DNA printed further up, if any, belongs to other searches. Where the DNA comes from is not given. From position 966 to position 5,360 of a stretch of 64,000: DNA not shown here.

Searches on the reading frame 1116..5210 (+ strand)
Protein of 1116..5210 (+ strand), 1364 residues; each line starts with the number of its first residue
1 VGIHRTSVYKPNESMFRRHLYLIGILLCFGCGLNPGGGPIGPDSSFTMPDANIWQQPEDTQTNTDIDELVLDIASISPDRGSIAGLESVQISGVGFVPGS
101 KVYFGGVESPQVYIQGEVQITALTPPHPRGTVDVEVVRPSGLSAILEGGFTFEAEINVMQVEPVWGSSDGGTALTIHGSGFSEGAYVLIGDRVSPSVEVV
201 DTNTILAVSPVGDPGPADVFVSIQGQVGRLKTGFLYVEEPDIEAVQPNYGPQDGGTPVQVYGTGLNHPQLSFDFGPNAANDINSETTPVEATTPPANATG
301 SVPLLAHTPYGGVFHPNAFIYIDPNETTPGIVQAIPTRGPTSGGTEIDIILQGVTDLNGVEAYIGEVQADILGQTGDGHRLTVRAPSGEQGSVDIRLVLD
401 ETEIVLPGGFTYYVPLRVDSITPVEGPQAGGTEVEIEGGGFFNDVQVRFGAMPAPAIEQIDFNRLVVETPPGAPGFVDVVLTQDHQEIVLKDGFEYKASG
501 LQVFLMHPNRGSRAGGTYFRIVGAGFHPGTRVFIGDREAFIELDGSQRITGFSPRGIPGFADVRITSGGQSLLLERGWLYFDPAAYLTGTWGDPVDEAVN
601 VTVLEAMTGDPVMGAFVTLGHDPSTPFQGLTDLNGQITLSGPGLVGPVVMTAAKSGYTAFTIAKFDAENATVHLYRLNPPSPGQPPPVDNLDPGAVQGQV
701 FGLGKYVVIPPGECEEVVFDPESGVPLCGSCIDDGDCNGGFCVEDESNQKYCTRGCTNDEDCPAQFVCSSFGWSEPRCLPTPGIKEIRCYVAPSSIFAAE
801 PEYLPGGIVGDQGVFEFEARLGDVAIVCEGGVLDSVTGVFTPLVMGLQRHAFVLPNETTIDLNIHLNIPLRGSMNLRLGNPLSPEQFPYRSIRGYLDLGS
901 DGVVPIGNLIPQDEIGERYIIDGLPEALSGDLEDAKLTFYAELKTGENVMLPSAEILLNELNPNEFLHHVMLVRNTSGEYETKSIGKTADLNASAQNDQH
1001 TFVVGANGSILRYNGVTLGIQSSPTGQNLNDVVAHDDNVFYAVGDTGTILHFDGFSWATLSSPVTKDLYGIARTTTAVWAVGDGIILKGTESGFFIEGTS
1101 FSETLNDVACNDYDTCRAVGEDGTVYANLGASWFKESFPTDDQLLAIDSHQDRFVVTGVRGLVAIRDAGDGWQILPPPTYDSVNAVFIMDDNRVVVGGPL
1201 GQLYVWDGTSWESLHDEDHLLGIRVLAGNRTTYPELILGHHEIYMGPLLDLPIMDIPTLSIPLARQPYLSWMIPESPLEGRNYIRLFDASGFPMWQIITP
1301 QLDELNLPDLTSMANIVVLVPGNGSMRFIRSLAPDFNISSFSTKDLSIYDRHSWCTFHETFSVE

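Call 15: search_protein_families(library=pfam, proteins=[window:1116-5210:+], max_evalue=0.001)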
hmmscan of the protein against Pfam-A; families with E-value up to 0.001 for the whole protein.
window:1116-5210:+ (1364 aa): 2 families
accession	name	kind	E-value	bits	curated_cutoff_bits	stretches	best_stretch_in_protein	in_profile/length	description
PF01833.30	TIG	-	1.6e-51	172.6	20.9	4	417-485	2-72/84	IPT/TIG domain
PF20144.5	TIG_SUH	-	1e-05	26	24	0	88-127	17-55/94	TIG domain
